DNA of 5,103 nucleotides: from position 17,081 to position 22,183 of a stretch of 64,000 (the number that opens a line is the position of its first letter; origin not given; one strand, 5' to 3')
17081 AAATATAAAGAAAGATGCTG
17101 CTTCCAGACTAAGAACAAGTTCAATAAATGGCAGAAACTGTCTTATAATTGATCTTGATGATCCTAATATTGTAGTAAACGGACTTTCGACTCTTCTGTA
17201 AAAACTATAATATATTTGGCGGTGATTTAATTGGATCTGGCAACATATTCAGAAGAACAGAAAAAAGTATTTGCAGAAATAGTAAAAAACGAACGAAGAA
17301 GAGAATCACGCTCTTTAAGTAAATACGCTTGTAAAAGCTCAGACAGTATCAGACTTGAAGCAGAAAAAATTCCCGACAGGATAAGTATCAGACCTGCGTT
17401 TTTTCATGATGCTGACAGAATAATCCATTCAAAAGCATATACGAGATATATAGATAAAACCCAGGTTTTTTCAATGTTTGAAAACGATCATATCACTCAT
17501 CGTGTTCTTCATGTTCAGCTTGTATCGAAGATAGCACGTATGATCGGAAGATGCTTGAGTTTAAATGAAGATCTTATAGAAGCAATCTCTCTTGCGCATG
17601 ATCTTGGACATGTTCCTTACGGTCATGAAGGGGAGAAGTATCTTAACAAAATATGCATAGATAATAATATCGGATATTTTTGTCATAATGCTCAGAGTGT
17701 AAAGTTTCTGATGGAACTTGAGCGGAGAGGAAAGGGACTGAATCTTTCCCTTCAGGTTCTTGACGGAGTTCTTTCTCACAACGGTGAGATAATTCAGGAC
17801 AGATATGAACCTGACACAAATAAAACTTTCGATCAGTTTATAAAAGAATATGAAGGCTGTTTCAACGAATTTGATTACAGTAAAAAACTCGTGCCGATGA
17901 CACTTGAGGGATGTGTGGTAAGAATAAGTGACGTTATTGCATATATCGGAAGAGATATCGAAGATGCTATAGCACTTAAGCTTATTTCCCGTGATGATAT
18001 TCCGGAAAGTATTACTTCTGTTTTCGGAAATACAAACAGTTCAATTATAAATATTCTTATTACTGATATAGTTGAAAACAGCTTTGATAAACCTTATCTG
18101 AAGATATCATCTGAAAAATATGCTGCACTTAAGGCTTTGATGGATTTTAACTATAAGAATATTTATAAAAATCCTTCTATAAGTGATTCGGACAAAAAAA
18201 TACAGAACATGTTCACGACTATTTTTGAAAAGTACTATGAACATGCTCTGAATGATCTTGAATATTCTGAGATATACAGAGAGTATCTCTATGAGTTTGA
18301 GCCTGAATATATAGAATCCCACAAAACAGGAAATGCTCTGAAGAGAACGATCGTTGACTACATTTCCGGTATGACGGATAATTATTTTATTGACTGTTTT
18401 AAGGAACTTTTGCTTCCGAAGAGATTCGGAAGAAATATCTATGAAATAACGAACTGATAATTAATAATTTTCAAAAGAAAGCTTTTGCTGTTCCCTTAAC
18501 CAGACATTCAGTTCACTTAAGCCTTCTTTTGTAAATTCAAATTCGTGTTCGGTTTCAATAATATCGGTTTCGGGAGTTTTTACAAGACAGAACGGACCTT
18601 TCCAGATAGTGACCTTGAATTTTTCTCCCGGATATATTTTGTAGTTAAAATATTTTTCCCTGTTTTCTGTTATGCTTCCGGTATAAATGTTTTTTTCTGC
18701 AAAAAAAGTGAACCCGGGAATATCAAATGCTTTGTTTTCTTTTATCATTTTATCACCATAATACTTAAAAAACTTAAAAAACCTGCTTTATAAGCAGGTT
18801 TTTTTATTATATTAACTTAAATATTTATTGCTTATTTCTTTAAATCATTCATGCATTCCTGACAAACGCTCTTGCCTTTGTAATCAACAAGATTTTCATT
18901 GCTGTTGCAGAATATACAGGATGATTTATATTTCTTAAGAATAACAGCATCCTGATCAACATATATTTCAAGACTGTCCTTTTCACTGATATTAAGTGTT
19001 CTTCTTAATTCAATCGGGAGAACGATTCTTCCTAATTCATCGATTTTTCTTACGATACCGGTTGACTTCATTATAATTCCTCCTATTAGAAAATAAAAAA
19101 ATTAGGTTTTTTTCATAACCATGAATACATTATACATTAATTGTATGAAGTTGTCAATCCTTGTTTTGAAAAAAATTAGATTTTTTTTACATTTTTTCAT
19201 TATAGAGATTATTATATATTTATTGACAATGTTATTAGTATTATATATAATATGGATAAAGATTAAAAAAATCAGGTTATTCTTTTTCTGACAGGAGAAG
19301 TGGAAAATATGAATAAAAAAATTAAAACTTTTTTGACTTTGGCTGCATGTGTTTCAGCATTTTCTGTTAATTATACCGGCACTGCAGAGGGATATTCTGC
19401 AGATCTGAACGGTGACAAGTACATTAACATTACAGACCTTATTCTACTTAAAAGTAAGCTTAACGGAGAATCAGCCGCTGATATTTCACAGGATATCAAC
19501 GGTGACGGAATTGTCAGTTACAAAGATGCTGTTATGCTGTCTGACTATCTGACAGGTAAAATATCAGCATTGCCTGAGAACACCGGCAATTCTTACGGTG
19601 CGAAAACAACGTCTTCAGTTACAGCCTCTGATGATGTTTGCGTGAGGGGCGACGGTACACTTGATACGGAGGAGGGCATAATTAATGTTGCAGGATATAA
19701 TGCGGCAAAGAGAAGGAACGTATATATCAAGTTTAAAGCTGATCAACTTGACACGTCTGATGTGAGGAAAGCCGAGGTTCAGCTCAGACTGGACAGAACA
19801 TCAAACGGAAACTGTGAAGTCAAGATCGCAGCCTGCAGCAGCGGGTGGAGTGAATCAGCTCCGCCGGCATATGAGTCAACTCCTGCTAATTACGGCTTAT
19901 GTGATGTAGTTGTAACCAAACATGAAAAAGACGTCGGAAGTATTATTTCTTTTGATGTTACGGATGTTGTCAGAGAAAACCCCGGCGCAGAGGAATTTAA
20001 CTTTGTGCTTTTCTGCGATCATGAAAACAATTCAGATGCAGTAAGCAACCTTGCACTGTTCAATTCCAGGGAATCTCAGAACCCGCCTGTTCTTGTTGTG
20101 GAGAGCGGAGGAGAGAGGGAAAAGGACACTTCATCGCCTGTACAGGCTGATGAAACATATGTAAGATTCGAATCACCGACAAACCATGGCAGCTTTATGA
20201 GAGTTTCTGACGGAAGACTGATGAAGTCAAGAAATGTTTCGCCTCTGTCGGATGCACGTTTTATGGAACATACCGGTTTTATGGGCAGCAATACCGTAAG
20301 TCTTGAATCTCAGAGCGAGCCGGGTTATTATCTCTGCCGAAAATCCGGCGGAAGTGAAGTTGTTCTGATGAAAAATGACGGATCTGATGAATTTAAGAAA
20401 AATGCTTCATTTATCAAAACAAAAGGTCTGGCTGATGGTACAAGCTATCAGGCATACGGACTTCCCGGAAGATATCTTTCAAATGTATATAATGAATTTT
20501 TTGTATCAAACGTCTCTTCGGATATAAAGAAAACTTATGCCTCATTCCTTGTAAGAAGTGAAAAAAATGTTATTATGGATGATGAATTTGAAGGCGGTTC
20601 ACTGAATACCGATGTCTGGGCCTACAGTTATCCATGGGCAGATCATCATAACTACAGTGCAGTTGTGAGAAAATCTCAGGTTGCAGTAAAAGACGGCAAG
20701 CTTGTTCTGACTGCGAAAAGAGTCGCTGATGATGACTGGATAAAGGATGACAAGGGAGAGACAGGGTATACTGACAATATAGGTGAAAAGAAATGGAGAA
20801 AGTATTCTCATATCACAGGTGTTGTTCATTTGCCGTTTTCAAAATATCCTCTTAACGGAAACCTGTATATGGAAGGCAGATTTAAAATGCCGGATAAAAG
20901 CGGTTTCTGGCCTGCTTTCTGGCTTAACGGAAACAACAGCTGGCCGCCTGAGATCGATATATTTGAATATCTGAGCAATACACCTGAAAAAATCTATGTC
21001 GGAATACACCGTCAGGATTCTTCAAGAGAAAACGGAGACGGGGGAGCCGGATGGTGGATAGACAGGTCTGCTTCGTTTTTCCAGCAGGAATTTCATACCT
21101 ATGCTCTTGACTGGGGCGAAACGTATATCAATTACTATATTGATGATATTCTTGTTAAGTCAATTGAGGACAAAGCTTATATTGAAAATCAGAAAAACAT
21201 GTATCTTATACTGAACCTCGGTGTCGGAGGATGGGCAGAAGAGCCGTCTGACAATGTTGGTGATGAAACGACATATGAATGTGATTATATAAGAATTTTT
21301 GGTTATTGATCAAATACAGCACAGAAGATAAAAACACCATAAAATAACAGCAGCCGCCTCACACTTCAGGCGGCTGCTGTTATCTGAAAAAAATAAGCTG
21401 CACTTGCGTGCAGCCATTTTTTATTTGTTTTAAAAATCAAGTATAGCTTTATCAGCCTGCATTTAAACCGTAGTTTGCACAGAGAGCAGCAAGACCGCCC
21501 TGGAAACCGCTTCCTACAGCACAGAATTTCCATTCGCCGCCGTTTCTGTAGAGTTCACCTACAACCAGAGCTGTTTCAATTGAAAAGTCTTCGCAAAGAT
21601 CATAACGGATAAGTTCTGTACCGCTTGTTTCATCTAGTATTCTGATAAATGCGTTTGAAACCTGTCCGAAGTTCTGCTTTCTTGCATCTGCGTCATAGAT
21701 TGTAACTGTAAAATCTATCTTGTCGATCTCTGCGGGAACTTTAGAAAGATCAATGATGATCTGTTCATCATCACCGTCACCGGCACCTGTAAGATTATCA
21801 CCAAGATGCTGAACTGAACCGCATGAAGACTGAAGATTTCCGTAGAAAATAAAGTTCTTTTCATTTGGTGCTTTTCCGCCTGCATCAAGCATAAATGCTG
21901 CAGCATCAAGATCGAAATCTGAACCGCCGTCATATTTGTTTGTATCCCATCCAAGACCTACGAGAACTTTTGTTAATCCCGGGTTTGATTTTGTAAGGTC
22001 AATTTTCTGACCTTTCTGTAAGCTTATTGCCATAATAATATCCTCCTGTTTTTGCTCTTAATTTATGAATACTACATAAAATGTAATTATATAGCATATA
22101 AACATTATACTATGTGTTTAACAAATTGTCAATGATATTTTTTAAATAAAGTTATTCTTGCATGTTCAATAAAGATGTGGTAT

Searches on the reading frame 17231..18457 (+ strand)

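Call 73: search_protein_families(library=pfam, proteins=[window:17231-18457:+], max_evalue=0.00001)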
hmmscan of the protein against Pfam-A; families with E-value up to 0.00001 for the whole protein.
window:17231-18457:+ (408 aa): 2 families
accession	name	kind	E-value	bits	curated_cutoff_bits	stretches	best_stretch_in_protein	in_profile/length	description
PF13286.11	HD_assoc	-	2.9e-11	44.2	22.2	1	291-391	2-90/91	Phosphohydrolase-associated domain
PF01966.28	HD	-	2e-10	41.4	22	1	94-237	4-114/116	HD domain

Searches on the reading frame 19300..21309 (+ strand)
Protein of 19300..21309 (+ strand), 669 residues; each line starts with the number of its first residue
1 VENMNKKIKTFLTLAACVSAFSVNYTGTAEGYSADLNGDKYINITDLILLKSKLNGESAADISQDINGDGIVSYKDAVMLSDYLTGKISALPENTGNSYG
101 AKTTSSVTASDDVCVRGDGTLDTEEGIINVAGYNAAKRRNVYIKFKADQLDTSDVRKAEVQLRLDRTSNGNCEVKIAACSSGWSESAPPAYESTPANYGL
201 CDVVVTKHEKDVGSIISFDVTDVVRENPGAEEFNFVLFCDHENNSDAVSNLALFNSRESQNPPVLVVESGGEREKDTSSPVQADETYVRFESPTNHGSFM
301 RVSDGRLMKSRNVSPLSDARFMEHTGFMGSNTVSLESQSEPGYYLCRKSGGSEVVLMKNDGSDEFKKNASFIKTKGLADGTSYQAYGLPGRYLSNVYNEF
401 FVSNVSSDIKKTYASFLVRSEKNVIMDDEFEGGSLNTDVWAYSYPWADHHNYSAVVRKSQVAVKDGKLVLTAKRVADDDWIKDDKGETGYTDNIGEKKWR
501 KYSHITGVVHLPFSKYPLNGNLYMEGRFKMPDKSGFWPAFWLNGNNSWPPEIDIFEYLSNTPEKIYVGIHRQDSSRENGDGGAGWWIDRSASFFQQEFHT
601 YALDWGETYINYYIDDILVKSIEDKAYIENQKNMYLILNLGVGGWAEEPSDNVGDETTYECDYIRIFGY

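Call 73: search_protein_families(library=pfam, proteins=[window:19300-21309:+], max_evalue=0.00001)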
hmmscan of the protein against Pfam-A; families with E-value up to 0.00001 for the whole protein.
window:19300-21309:+ (669 aa): 3 families
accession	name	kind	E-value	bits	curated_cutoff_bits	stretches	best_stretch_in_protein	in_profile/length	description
PF05270.19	AbfB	-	2.6e-19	70.1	22.8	1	289-417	2-136/137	Alpha-L-arabinofuranosidase B (ABFB) domain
PF00722.28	Glyco_hydro_16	-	1.2e-16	61.1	22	1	523-660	44-170/175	Glycosyl hydrolases family 16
PF00404.24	Dockerin_1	-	3.2e-08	34.1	22.9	1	34-84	2-56/57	Dockerin type I domain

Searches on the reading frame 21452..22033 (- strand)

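Call 73: search_protein_families(library=pfam, proteins=[window:21452-22033:-], max_evalue=0.00001)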
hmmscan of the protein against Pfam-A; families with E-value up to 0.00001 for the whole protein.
window:21452-22033:- (193 aa): 1 family
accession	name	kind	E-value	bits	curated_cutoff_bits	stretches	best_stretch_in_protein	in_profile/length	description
PF02342.23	TerD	-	4.4e-86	287.6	25.3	1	1-188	1-187/187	TerD domain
